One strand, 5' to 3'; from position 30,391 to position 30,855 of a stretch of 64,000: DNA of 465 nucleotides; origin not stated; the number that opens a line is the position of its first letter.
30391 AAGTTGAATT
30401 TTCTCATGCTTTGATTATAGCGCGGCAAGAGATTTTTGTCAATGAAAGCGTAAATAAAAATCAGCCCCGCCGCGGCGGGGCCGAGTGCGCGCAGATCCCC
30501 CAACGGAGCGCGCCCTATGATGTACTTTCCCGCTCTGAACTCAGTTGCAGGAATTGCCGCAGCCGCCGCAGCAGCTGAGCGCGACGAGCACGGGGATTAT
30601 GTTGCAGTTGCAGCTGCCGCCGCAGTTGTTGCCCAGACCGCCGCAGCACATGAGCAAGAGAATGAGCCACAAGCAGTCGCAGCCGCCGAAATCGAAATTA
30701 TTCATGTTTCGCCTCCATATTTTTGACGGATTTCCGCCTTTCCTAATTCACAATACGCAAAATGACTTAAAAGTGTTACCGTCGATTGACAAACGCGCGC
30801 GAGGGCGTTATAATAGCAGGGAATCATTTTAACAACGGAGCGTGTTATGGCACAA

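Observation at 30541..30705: Unannotated 54-codon Cys/Gly-rich hydrophobic micro-ORF with its own RBS and terminator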

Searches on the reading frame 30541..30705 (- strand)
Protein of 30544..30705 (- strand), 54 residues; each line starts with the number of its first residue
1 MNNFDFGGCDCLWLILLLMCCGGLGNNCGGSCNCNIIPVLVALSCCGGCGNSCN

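Call 4: search_protein_families(library=ncbifam, proteins=[window:30544-30705:-], max_evalue=10)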
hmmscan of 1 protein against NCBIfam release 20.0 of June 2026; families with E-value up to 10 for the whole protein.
seq(54 aa): 0 families

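Call 5: search_protein_families(library=pfam, proteins=[window:30544-30705:-], max_evalue=10)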
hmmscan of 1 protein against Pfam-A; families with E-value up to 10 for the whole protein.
seq(54 aa): 0 families

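Call 7: find_homologous_proteins(query=window:30544-30705:-, max_evalue=0.01)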
Query seq(54 aa) (54 aa): 7 proteins with E <= 0.01 among 7 candidates.
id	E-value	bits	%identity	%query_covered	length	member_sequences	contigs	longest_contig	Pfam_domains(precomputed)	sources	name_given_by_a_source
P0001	2.6e-25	105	98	100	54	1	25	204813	-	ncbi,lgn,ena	-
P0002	7.0e-24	101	96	100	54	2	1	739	-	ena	-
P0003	9.2e-21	91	85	96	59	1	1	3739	-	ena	-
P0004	9.4e-21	91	88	100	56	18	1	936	-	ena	-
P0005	1.5e-18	84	80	100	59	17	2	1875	-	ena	-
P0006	7.9e-10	56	100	65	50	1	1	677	-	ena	-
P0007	2.3e-4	39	75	35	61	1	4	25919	-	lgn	-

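Call 9: find_encoding_contigs(protein=P0001, flank=4000, max_places=6)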
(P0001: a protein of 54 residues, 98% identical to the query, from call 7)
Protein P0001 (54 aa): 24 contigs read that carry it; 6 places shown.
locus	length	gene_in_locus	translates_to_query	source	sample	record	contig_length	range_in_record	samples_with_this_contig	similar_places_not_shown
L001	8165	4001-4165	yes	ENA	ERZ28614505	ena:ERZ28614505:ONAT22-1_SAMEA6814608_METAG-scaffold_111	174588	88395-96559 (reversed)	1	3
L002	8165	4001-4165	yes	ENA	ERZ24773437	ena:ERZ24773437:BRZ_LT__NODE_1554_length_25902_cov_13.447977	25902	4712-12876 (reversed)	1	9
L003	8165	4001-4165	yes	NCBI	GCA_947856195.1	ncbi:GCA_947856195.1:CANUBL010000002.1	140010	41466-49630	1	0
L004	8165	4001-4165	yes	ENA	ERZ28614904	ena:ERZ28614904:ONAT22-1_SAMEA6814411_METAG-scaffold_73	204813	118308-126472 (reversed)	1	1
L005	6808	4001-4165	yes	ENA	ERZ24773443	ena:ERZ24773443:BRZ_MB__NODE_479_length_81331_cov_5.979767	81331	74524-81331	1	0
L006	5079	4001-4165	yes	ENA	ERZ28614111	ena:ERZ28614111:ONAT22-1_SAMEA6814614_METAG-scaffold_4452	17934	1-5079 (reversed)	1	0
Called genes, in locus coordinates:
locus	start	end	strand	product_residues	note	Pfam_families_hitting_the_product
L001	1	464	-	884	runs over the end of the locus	PF00933:Glyco_hydro_3, PF01915:Glyco_hydro_3_C, PF14310:Fn3-like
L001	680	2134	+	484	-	PF00478:IMPDH, PF03060:NMO (faint), PF00571:CBS, PF01070:FMN_dh (weak)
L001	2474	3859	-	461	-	PF28494:GlyRS_ins_1 (weak), PF00587:tRNA-synt_2b, PF03129:HGTP_anticodon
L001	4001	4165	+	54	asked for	-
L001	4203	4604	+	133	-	-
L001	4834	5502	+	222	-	PF12822:ECF_trnsprt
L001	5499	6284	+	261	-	PF03309:Pan_kinase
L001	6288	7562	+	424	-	PF03447:NAD_binding_3, PF00742:Homoserine_dh, PF01842:ACT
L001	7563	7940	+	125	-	-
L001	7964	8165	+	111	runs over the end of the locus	-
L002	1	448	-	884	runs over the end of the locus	PF00933:Glyco_hydro_3, PF01915:Glyco_hydro_3_C, PF14310:Fn3-like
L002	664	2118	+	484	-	PF00478:IMPDH, PF03060:NMO (faint), PF00571:CBS, PF01070:FMN_dh (weak)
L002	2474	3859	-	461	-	PF28494:GlyRS_ins_1 (weak), PF00587:tRNA-synt_2b, PF03129:HGTP_anticodon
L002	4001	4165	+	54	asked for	-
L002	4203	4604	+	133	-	-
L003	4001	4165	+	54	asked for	-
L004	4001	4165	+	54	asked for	-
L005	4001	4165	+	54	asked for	-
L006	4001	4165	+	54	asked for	-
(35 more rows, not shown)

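Call 13: find_related_loci(query=A1, collection=genome_contigs, flank=5000)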
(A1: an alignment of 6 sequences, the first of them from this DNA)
Query A1 (54 aa) in genome_contigs; peptide patterns used: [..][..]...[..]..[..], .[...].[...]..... (x = any residue, [..] = any of these).
87 stretches matched a pattern; 7 encode a relative of the query (tblastn E <= 1e-3); 7 distinct loci.
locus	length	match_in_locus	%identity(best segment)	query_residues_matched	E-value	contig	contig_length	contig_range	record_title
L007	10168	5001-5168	91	1-54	1e-26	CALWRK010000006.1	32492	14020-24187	MAG: uncultured Clostridia bacterium isolate BRZ_AA__bin28 genome assembly, contig: BRZ_AA__NODE_1322_length_32492_cov_6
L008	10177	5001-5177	81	1-54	2e-18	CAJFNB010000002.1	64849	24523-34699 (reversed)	Candidatus Alloclostridium intestinigallinarum isolate Chicken_8_mag_61 genome assembly, contig: MAGpy_11413_8_idba_bin_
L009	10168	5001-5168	80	1-54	1e-15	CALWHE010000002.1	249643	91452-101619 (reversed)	MAG: uncultured Christensenellaceae bacterium isolate BRZ_A__bin47 genome assembly, contig: BRZ_A__NODE_40_length_249643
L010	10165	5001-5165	77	1-54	1e-13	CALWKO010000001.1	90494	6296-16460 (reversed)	MAG: uncultured Clostridia bacterium isolate BRZ_DA__bin30 genome assembly, contig: BRZ_DA__NODE_386_length_90494_cov_6.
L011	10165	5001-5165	75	1-54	3e-13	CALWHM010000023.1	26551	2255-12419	MAG: uncultured Clostridia bacterium isolate BRZ_DA__bin49 genome assembly, contig: BRZ_DA__NODE_2128_length_26551_cov_8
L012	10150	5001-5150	66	1-44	1e-10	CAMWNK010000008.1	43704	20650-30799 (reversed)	MAG TPA_asm: uncultured Clostridia bacterium isolate SRR14411246_bin.13_metawrap_v1.3_MAG genome assembly, contig: NODE.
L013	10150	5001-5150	66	1-44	1e-10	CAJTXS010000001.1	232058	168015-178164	MAG TPA_asm: uncultured Christensenella sp. isolate MGBC120929 genome assembly, contig: MGBC120929.1, whole genome shotg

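Call 18: search_protein_representatives(alignment_id=A1)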
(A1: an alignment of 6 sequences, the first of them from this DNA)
Query: 6 sequences, 56 profile positions. Proteins with E-value up to 0.001 (for the whole library): 5; up to 1e-10: 2; up to 1e-30: 0. The best 5 are listed.
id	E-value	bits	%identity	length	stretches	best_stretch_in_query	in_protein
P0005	1.0e-26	109.2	-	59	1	1-56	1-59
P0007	4.7e-17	78.2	-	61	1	1-56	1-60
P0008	7.5e-07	45.5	-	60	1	1-52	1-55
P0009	5.2e-06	42.8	-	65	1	2-48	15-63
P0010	1.4e-04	38.2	-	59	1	1-55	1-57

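Call 22: find_encoding_contigs(protein=P0009, flank=5000, max_places=3)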
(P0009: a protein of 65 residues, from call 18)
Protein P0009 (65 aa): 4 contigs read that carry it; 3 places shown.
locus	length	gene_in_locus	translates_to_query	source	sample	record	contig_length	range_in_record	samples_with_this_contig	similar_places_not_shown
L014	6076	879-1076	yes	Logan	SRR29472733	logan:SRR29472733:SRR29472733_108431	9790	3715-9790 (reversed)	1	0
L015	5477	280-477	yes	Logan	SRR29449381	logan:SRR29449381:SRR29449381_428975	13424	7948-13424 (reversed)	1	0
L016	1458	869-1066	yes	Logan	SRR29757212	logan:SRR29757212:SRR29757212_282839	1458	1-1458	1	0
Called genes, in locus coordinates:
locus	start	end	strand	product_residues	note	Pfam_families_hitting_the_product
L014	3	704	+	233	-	?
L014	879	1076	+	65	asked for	-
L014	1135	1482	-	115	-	-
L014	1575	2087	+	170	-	PF03073:TspO_MBR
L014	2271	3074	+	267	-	-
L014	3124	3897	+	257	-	PF03309:Pan_kinase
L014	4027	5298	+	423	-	PF03447:NAD_binding_3, PF00742:Homoserine_dh, PF01842:ACT (weak)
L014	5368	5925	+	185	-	-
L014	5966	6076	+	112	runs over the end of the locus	-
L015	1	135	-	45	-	?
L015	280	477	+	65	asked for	-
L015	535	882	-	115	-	-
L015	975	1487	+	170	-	PF03073:TspO_MBR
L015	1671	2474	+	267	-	-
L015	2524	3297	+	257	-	PF03309:Pan_kinase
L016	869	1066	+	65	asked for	-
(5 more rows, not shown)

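Call 23: find_encoding_contigs(protein=P0010, flank=5000, max_places=3)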
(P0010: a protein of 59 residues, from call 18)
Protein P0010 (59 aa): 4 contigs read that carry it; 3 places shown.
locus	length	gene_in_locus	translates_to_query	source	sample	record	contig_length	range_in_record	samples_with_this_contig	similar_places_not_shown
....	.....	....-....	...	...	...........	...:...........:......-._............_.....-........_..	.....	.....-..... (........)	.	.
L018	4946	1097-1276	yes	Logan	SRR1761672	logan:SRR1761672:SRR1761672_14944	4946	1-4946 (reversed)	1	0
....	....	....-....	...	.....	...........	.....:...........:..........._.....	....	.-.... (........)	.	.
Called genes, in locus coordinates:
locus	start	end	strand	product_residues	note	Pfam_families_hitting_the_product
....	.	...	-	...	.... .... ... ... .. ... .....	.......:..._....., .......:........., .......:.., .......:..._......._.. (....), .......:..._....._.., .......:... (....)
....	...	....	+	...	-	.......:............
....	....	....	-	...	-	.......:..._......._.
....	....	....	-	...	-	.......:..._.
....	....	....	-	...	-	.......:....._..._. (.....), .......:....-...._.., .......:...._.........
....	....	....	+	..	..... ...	-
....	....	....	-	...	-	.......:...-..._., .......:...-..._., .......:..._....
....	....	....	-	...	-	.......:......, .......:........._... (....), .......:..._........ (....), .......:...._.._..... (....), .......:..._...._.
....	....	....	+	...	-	-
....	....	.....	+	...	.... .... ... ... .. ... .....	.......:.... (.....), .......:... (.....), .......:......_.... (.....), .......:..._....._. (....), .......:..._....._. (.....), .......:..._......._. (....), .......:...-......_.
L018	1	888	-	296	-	?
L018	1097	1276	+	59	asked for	-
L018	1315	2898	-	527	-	PF13167:GTP-bdg_N, PF16360:GTP-bdg_M, PF01926:MMR_HSR1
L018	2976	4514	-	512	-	PF00117:GATase, PF07722:Peptidase_C26 (weak), PF02540:NAD_synthase (weak), PF03054:tRNA_Me_trans (weak), PF00958:GMP_synt_C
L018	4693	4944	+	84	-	?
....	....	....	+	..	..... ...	-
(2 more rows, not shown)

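Call 25: find_homologous_proteins(query=A3, max_evalue=1)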
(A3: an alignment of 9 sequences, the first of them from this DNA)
Query A3 (9 sequences) (54 aa, profile of the alignment): 115 proteins with E <= 1 among 8000 candidates.
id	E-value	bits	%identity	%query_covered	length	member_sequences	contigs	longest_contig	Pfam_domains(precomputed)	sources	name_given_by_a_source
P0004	2.2e-22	97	88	100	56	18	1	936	-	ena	-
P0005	8.4e-22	95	80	100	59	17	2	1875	-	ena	-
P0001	1.0e-20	92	98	100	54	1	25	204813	-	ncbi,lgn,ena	-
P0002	1.4e-18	85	96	100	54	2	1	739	-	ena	-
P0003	6.5e-17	79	85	96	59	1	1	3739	-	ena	-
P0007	3.8e-15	74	75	35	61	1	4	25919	-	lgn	-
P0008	3.7e-14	71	58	81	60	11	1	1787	-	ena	-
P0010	3.8e-14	71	54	98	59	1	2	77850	-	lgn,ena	-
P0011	1.1e-13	69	52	98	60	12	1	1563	-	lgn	-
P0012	2.7e-12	65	55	87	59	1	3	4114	-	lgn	-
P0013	3.0e-12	64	57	87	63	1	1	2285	-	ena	-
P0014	3.6e-12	64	67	89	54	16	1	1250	-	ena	-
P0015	4.0e-12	64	67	81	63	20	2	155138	-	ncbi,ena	-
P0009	9.2e-11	60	-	-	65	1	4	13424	-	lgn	-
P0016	3.4e-9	55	51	81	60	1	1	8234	-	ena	-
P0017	6.6e-8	51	50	74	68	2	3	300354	-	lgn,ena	-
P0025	1.6e-4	40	43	26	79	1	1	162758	-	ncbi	-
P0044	1.1e-2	34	-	-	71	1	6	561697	-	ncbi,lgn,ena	-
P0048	1.8e-2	33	61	43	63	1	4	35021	-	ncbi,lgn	ncbi:MAG: chorion class high-cysteine HCB protein 13 [Anaerotignum sp.]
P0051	1.9e-2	33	62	24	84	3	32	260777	-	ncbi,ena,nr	ncbi:MAG: chorion class high-cysteine HCB protein 13 [Dorea sp.]|nr:chorion class high-cysteine HCB 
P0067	8.8e-2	31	70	37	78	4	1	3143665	-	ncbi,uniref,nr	ncbi:chorion class high-cysteine HCB protein 13 [Claveliimonas bilis]|uniref:chorion class high-cyst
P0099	5.3e-1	28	64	41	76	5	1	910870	-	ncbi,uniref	ncbi:chorion class high-cysteine HCB protein 13 [[Ruminococcus] torques]|uniref:chorion class high-c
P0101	5.5e-1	28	53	74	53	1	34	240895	-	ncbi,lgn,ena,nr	ncbi:MAG: hypothetical protein II896_01585 [Clostridia bacterium]|nr:hypothetical protein [Clostridi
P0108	7.4e-1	28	52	54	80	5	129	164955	-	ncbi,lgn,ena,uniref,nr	ncbi:chorion class high-cysteine HCB protein 13 [Blautia sp. An46]|uniref:chorion class high-cystein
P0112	8.2e-1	28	65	30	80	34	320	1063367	-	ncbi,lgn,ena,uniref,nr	ncbi:MAG TPA: chorion class high-cysteine HCB protein 13 [Candidatus Blautia ornithocaccae]|uniref:C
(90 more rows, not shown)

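Call 27: search_protein_families(library=ncbifam, proteins=[P0051, P0067, P0099, P0108, P0025, P0044, P0017, P0015, P0048, P0010], max_evalue=10)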
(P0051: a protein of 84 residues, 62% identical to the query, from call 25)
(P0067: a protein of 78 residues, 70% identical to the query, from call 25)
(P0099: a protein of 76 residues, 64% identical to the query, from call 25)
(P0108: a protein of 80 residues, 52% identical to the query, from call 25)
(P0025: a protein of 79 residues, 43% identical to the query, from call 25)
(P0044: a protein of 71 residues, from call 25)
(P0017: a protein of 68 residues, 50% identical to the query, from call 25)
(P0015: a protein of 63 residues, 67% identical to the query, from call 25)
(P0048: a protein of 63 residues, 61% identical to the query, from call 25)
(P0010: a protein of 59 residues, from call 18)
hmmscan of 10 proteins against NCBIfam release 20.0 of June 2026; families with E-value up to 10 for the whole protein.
P0051 (84 aa): 0 families

P0067 (78 aa): 0 families

P0099 (76 aa): 0 families

P0108 (80 aa): 0 families

P0025 (79 aa): 0 families

P0044 (71 aa): 0 families

P0017 (68 aa): 0 families

P0015 (63 aa): 0 families

P0048 (63 aa): 0 families

P0010 (59 aa): 0 families

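Call 34: find_encoding_contigs(protein=P0067, flank=5000, max_places=2)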
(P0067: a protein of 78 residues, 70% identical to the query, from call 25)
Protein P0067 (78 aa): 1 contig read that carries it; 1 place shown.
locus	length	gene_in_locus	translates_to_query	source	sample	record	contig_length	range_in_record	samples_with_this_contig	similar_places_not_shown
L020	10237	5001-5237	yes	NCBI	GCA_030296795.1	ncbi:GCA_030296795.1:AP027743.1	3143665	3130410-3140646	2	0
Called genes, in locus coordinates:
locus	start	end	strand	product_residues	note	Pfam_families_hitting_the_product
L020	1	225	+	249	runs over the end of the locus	PF00106:adh_short, PF08659:KR, PF13561:adh_short_C2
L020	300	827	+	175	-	PF00583:Acetyltransf_1, PF13673:Acetyltransf_10 (faint), PF13508:Acetyltransf_7, PF08445:FR47 (weak)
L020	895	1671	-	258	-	PF01746:tRNA_m1G_MT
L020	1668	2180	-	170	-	PF01782:RimM, PF05239:PRC, PF24986:PRC_RimM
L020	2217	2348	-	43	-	-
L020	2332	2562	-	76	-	PF13083:KH_KhpA-B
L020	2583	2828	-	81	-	PF00886:Ribosomal_S16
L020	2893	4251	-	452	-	PF02881:SRP54_N, PF06414:Zeta_toxin (weak), PF00448:SRP54, PF01656:CbiA (weak), PF02978:SRP_SPB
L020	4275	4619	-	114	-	PF04297:UPF0122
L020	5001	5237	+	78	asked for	-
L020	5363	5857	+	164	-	-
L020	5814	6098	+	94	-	-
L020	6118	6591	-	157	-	PF03061:4HBT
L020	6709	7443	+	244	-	PF01416:PseudoU_synth_1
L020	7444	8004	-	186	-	PF12917:YfbR-like, PF13023:HD_3, PF01966:HD (weak)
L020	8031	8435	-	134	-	PF01894:YjbQ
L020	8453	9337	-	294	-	PF01734:Patatin, PF19890:DUF6363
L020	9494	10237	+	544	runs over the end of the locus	PF00005:ABC_tran, PF13304:AAA_21 (faint), PF12848:ABC_tran_Xtn, PF00005:ABC_tran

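Call 35: find_encoding_contigs(protein=P0112, flank=5000, max_places=3)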
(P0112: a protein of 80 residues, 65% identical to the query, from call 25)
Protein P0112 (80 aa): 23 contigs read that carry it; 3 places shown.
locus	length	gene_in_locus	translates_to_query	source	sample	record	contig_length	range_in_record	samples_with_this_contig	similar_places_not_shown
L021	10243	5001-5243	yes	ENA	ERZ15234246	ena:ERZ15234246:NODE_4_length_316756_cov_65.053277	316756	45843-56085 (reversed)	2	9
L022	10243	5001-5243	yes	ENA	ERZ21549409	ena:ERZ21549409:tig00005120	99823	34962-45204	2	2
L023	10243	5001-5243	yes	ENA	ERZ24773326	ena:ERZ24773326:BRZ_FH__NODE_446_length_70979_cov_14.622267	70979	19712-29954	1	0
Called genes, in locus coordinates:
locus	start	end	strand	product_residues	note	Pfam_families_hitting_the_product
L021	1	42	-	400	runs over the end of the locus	PF00180:Iso_dh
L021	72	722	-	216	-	PF00392:GntR, PF07729:FCD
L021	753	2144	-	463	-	PF00682:HMGL-like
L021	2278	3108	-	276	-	PF00082:Peptidase_S8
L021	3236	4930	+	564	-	PF00082:Peptidase_S8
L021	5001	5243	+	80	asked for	-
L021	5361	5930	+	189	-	-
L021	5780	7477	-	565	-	PF00488:MutS_V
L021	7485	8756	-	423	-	PF00202:Aminotran_3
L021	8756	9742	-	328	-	PF00490:ALAD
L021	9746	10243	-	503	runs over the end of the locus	PF00590:TP_methylase, PF02602:HEM4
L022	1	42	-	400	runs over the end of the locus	PF00180:Iso_dh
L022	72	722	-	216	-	PF00392:GntR, PF07729:FCD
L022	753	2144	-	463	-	PF00682:HMGL-like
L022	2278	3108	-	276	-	PF00082:Peptidase_S8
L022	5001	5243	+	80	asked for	-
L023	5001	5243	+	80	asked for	-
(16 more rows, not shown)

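Call 46: find_related_loci(query=A3, collection=metagenome_contigs, flank=6000)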
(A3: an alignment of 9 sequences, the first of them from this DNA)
Query A3 (54 aa) in metagenome_contigs; peptide patterns used: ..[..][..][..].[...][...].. (x = any residue, [..] = any of these).
600 stretches matched a pattern (row limit reached: there are more); 4 encode a relative of the query (tblastn E <= 1e-3); 4 distinct loci.
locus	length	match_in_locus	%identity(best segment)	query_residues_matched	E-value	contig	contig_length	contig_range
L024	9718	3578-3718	60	1-44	3e-10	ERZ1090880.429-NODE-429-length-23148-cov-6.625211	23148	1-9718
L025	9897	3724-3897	53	1-53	6e-9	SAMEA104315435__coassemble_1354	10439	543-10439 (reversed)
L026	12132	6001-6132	64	1-44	9e-7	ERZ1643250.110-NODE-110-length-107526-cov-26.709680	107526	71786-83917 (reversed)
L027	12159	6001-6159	55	1-43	3e-6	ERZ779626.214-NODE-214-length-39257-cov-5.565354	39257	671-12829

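Call 63: predict_structure(alignment_id=A5)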
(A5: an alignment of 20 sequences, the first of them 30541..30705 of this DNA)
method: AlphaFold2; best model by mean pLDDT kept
length: 54 residues; sequences in the alignment: 20
mean_pLDDT: 48.5   pTM: 0.27
mean pLDDT of the five models: 48.5, 46.4, 44.4, 43.1, 41.0
residues with pLDDT >= 90: 0; 70-90: 0; 50-70: 25; < 50: 29
segments of 3 or more residues with pLDDT < 50: 1-10, 22-32, 47-54
pLDDT, mean of each block of 10 residues (from residue 1): 43 60 41 56 50 32
secondary structure, 60 per line:
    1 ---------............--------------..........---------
elements in order: H10-21 H36-45
